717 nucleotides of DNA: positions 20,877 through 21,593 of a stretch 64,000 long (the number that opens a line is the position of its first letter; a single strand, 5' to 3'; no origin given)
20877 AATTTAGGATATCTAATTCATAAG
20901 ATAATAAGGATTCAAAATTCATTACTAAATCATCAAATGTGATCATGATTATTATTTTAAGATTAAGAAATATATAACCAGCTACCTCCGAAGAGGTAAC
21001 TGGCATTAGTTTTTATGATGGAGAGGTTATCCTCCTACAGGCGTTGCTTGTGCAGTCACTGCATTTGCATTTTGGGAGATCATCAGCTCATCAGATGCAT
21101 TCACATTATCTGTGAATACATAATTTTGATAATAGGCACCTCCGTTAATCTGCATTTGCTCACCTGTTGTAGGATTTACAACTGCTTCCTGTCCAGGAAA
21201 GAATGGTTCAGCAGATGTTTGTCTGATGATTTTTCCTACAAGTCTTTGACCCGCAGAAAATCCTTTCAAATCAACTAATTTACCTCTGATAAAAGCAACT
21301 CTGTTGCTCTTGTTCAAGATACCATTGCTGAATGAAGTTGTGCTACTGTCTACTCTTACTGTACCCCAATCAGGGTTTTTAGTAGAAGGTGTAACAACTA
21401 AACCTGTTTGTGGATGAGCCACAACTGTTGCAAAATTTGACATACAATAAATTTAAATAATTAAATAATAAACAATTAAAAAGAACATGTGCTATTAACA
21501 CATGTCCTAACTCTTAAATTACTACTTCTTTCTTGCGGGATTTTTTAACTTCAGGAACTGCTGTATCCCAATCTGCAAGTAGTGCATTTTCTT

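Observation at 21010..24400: Compositional island: a GC-richer gene cluster in a ~28% GC genome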

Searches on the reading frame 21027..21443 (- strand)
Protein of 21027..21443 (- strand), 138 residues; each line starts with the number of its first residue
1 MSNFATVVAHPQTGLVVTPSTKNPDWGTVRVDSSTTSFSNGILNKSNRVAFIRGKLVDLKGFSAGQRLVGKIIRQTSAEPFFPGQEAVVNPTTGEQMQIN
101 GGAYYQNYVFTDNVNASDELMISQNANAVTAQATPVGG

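Call 9: search_protein_families(library=pfam, proteins=[window:21027-21443:-], max_evalue=0.1)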
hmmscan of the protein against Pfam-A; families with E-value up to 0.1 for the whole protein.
window:21027-21443:- (138 aa): 0 families

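Call 10: search_protein_families(library=phrogs, proteins=[window:21027-21443:-], max_evalue=0.01)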
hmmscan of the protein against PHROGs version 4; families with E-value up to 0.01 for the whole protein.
window:21027-21443:- (138 aa): 0 families

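Call 17: search_dna_similar(query=window:21027-21443:-, collection=phages, mode=protein, max_evalue=0.01, max_rows=20)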
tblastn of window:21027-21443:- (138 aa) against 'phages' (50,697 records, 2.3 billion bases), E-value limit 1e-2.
No match.

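Call 26: find_related_loci(query=window:21027-21443:-, collection=viral_contigs, flank=10000)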
Query window:21027-21443:- (138 aa) in viral_contigs; peptide patterns used: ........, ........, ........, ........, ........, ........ (x = any residue, [..] = any of these).
13 stretches matched a pattern, but none encodes a relative of the query by tblastn (E <= 1e-3).

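Call 28: find_homologous_proteins(query=window:21027-21443:-, max_evalue=0.01)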
Query window:21027-21443:- (138 aa): 21 proteins with E <= 0.01 among 28 candidates.
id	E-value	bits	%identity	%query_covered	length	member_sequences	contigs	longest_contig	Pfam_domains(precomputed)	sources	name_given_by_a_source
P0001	3.1e-84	297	100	100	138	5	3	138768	-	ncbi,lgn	-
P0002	8.8e-68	244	83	99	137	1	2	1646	-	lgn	-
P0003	4.4e-39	151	59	84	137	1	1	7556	-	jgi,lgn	jgi:hypothetical protein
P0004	1.0e-37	147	54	98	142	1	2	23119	-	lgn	-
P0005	1.7e-37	146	54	94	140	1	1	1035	-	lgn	-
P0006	1.8e-37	146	58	84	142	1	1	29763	-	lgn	-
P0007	2.6e-37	145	50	96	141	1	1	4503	-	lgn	-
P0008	6.7e-37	144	58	86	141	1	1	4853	-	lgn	-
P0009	1.0e-36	144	57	86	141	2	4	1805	-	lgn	-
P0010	1.4e-36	143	55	85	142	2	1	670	-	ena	-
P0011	1.8e-36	143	50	99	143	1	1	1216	-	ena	-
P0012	2.6e-36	142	53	91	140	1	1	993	-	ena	-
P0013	4.3e-36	142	54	84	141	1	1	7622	-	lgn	-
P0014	4.5e-36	141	49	99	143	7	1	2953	-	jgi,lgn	-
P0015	1.8e-35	140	50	97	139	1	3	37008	-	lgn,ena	-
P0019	1.7e-29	120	50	86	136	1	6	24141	-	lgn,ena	-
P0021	1.2e-26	111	45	95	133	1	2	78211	-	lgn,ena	-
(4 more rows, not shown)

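Call 29: find_encoding_contigs(protein=P0021, flank=10000, max_places=3)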
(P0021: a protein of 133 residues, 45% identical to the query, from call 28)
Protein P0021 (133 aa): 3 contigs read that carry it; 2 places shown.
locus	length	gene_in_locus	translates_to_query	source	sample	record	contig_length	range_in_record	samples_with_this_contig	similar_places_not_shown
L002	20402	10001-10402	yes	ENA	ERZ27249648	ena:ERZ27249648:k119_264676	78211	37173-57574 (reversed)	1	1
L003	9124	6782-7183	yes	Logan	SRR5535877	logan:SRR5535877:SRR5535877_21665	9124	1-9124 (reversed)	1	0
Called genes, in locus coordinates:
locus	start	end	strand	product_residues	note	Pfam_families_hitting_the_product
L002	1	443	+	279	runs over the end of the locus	-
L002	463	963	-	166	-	-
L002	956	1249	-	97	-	-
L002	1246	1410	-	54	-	-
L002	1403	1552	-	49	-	-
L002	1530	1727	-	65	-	-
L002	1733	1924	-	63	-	-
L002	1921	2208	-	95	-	-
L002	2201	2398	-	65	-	-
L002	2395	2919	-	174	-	-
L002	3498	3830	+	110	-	-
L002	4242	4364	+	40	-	-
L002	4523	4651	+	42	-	-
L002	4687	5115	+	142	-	-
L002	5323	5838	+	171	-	-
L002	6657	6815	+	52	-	-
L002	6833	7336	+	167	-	-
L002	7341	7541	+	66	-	-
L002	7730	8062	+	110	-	-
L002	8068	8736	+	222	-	-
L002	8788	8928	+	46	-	-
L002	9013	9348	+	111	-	-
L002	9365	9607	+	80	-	-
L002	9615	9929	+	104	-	-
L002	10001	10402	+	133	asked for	-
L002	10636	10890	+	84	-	-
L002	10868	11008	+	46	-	-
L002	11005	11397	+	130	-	-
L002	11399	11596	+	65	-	-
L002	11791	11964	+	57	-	-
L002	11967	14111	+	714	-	PF26675:DUF8224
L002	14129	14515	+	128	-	-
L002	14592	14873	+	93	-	-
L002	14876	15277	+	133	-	-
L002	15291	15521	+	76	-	-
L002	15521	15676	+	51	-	-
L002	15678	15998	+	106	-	-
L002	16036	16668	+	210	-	-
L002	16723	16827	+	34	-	-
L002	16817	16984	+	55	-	-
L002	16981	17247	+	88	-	-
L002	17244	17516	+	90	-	-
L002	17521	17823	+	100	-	-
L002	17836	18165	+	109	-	-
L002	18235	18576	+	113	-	-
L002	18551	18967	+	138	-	-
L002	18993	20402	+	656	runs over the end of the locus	-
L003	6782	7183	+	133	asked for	-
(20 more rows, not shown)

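Call 30: find_encoding_contigs(protein=P0015, flank=10000, max_places=3)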
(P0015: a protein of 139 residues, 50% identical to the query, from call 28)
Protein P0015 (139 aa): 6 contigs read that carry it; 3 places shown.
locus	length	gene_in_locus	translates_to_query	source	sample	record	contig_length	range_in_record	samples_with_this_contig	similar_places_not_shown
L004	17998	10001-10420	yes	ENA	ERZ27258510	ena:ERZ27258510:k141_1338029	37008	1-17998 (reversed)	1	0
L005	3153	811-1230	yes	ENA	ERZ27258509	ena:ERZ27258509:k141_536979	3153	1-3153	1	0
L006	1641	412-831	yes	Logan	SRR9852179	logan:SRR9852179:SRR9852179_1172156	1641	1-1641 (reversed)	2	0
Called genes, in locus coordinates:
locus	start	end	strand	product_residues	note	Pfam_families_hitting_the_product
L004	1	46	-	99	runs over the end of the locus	-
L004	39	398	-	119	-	-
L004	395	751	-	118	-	-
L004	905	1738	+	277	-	-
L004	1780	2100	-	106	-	-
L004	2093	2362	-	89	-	-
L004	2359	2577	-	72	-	-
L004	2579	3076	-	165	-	-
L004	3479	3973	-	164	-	-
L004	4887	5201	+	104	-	-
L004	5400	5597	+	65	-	-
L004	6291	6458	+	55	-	-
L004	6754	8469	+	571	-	-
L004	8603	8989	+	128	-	-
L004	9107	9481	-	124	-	-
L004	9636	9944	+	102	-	-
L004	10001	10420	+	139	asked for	-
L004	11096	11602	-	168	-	PF01844:HNH (weak)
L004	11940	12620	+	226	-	PF03235:GmrSD_N (faint)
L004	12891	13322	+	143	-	-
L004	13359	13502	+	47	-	-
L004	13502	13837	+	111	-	-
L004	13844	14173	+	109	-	-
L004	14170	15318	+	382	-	-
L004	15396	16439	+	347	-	PF01541:GIY-YIG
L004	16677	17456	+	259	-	-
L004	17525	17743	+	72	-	-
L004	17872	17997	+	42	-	?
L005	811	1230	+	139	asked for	-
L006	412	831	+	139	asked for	-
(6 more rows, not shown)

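Call 31: find_encoding_contigs(protein=P0001, flank=4000, max_places=3)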
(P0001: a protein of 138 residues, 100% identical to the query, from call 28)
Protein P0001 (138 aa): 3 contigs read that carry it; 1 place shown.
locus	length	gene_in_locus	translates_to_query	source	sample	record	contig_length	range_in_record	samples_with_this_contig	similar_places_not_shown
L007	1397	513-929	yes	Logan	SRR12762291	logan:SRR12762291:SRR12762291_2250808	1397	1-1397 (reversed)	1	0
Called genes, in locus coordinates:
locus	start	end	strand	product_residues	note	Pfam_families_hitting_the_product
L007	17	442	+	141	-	-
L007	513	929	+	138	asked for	-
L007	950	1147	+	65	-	-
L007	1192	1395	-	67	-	?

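Call 32: find_encoding_contigs(protein=P0006, flank=10000, max_places=2)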
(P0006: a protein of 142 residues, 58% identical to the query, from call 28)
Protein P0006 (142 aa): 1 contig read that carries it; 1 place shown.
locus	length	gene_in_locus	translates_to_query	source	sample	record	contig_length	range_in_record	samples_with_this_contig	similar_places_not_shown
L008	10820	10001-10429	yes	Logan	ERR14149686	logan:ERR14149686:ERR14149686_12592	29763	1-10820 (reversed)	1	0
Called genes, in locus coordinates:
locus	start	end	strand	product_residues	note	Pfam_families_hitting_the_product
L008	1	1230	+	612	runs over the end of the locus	PF14528:LAGLIDADG_3 (faint)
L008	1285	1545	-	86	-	-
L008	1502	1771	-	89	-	-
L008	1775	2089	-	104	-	-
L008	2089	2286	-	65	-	-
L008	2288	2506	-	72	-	-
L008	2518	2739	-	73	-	-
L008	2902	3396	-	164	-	-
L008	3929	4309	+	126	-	-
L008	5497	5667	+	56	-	-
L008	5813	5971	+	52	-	-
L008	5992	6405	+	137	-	-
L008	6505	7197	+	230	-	PF03235:GmrSD_N (faint)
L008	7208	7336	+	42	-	-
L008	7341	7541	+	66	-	-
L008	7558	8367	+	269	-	PF13401:AAA_22 (faint), PF00004:AAA, PF07724:AAA_2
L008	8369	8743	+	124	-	-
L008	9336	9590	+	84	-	-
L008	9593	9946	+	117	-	-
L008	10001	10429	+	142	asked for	-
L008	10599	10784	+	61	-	-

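Call 33: find_encoding_contigs(protein=P0004, flank=10000, max_places=2)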
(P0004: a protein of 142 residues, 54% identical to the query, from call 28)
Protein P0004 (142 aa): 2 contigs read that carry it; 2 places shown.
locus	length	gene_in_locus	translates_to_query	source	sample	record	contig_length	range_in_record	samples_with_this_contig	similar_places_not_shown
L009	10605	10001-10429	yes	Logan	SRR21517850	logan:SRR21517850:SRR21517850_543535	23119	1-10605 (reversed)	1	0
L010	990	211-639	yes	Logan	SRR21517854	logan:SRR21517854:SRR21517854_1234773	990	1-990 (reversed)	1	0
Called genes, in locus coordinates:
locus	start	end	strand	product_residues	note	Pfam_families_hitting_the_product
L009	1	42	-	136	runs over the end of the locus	PF00856:SET (weak)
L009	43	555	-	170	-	-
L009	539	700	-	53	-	-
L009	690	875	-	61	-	-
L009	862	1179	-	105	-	-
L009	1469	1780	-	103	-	-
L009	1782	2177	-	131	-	-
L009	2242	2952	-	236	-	-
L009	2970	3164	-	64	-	-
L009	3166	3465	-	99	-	-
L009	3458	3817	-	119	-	-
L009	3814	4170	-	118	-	-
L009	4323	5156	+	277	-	-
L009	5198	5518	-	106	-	-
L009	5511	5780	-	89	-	-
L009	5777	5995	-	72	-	-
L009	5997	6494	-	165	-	-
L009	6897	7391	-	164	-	-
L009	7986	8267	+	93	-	-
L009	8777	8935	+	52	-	-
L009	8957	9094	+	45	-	-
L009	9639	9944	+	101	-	-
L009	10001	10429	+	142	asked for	-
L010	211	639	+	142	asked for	-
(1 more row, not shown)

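Call 34: find_encoding_contigs(protein=P0019, flank=10000, max_places=2)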
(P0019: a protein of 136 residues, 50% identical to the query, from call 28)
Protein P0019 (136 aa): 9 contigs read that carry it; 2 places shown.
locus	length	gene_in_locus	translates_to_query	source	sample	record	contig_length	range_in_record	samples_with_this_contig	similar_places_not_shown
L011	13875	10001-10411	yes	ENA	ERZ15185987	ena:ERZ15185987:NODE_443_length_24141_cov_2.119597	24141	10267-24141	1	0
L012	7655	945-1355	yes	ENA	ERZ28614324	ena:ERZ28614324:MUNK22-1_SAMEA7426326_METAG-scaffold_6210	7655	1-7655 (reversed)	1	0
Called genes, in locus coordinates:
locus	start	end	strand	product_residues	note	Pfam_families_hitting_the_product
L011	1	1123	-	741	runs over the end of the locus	-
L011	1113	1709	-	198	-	-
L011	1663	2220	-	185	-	-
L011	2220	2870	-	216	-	PF01510:Amidase_2, PF01476:LysM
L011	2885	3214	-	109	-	-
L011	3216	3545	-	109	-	-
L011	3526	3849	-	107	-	-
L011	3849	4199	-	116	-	-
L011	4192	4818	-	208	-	-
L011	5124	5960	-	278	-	PF01541:GIY-YIG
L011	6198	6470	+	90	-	-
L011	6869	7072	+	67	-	-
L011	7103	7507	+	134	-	-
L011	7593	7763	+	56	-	-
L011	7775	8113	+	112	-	-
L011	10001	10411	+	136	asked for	-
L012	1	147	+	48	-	?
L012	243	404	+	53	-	-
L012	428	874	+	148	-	-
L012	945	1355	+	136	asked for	-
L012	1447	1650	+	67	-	-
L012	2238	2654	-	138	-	PF14528:LAGLIDADG_3, PF00961:LAGLIDADG_1 (weak)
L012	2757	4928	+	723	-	PF26675:DUF8224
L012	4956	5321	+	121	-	-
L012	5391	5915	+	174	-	PF26948:DUF8296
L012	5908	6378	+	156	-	PF05970:PIF1, PF13604:AAA_30, PF00931:NB-ARC (weak), PF13245:AAA_19, PF05127:NAT10_TcmA_helicase (weak)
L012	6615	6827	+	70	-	-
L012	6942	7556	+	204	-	-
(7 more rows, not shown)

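Call 38: search_solved_structures(query=A1, max_evalue=1)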
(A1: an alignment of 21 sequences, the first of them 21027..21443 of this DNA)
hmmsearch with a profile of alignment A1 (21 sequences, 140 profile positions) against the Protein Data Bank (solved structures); distinct sequences matched with E-value up to 1: 0.

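Call 45: predict_structure(alignment_id=A1)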
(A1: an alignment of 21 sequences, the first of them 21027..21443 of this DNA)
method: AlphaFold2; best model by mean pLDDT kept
length: 138 residues; sequences in the alignment: 21
mean_pLDDT: 80.2   pTM: 0.67
mean pLDDT of the five models: 80.2, 79.3, 78.6, 77.4, 77.1
residues with pLDDT >= 90: 21; 70-90: 97; 50-70: 5; < 50: 15
segments of 3 or more residues with pLDDT < 50: 124-138
pLDDT, mean of each block of 10 residues (from residue 1): 82 88 88 82 84 88 90 88 85 85 87 83 47 37
secondary structure, 60 per line:
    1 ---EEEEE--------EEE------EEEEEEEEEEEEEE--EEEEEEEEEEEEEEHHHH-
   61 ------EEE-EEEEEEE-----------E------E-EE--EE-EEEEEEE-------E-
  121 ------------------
elements in order: E4-8 E17-19 E26-39 E42-55 H56-59 E67-69 E71-77 E105-111

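Call 88: fold_search(model_id=the predicted structure, library=viral)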
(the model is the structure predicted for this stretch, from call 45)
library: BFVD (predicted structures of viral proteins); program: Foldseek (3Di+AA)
matches with E <= 10: 486; with E <= 0.001: 0
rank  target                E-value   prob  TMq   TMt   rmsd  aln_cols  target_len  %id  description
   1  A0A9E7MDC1            8.2e-03  1.00  0.42  0.45  11.6       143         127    9  (no name in the UniProt tables at hand)
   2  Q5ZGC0                1.2e-02  0.66  0.29  0.30  14.5       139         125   10  (no name in the UniProt tables at hand)
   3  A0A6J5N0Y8            1.5e-02  0.93  0.30  0.40   7.2       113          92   15  DUF3127 domain-containing protein [uncultured Caudovirales phage]
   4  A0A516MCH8            1.5e-02  0.89  0.33  0.30  15.4       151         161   10  (no name in the UniProt tables at hand)
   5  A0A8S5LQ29            1.8e-02  0.93  0.35  0.35  10.3       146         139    8  Single-stranded DNA-binding protein [Siphoviridae sp. ctVFv13]
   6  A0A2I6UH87            2.0e-02  0.87  0.35  0.32  19.0       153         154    8  Single-strand binding protein [Salinibacter phage M31CR41-2]
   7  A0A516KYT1            2.6e-02  0.91  0.34  0.38  13.4       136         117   10  (no name in the UniProt tables at hand)
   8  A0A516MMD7            2.6e-02  0.69  0.32  0.31  15.7       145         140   15  (no name in the UniProt tables at hand)
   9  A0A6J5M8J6            2.8e-02  0.98  0.36  0.41   6.2       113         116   11  Uncharacterized protein [uncultured Caudovirales phage]
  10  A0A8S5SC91            2.8e-02  0.57  0.29  0.31  13.1       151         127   10  Single strand binding protein [Siphoviridae sp. ctqBc4]
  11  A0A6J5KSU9            2.9e-02  0.97  0.39  0.39  13.1       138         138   14  Ssb Single-stranded DNA-binding protein [uncultured Caudovirales phage]
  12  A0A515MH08            2.9e-02  0.96  0.35  0.40   7.1       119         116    7  SsDNA binding protein [Gordonia phage Trax]
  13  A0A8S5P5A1            4.5e-02  0.60  0.29  0.28  14.1       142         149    9  Single-stranded DNA-binding protein [Herelleviridae sp. cttEB8]
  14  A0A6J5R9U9            6.3e-02  0.80  0.36  0.37  12.3       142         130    9  Single-stranded DNA-binding protein [uncultured Caudovirales phage]
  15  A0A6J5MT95            7.1e-02  0.51  0.30  0.31  13.8       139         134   14  Single-stranded DNA-binding protein [uncultured Caudovirales phage]
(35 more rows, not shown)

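Call 95: find_related_loci(query=A1, collection=genome_contigs, flank=5000)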
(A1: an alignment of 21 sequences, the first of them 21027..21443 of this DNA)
Query A1 (138 aa) in genome_contigs; peptide patterns used: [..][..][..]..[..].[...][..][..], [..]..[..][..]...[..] (x = any residue, [..] = any of these).
14 stretches matched a pattern, but none encodes a relative of the query by tblastn (E <= 1e-3).

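Call 96: find_related_loci(query=A1, collection=viral_contigs, flank=10000)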
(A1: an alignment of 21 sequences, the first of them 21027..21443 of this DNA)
Query A1 (138 aa) in viral_contigs; peptide patterns used: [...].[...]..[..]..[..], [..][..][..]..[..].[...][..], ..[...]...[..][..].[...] (x = any residue, [..] = any of these).
38 stretches matched a pattern; 9 encode a relative of the query (tblastn E <= 1e-3); 9 distinct loci.
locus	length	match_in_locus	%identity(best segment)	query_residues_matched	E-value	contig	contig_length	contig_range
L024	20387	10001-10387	52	7-134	3e-39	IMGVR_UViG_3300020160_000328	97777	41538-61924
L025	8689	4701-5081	52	1-117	2e-36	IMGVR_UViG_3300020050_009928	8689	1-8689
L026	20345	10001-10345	53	6-118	2e-35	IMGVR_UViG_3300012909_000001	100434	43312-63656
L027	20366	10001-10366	47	7-118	7e-31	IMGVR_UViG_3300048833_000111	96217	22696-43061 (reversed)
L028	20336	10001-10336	46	9-118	1e-30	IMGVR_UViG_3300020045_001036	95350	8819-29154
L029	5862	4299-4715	43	7-128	4e-27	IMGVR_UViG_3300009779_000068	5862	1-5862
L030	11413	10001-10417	43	7-128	4e-27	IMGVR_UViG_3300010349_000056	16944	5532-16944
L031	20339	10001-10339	46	7-117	2e-31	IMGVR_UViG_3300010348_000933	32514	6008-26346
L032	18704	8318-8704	29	7-129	6e-13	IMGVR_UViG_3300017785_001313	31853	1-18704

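Call 106: search_protein_families(library=ncbifam, proteins=[window:21027-21443:-], max_evalue=1)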
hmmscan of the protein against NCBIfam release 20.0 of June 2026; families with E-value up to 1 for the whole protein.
window:21027-21443:- (138 aa): 0 families

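Call 107: search_protein_families(library=pfam, alignment_id=A1, max_evalue=1)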
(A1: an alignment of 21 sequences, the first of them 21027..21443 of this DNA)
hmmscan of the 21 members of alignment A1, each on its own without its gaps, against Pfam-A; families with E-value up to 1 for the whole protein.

A. member 1, window:21027-21443:- (138 aa): 1 family
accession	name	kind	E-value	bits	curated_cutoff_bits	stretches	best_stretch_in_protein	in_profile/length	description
PF17041.10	SasG_E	-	0.12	12.9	25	0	83-96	23-36/48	E domain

B. families by the number of members that match (of 21 scanned): 2 families
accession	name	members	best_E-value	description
PF06184.17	Potex_coat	5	0.0054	Potexvirus coat protein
PF17041.10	SasG_E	4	0.059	E domain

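Call 113: search_protein_families(library=pfam, proteins=[L002:11967-14111:+, L012:2757-4928:+], max_evalue=10)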
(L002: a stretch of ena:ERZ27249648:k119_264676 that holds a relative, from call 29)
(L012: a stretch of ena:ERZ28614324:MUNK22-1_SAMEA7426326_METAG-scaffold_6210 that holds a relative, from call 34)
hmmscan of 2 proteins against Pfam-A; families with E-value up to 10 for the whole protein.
L002:11967-14111:+ (714 aa): 0 families

L012:2757-4928:+ (723 aa): 0 families
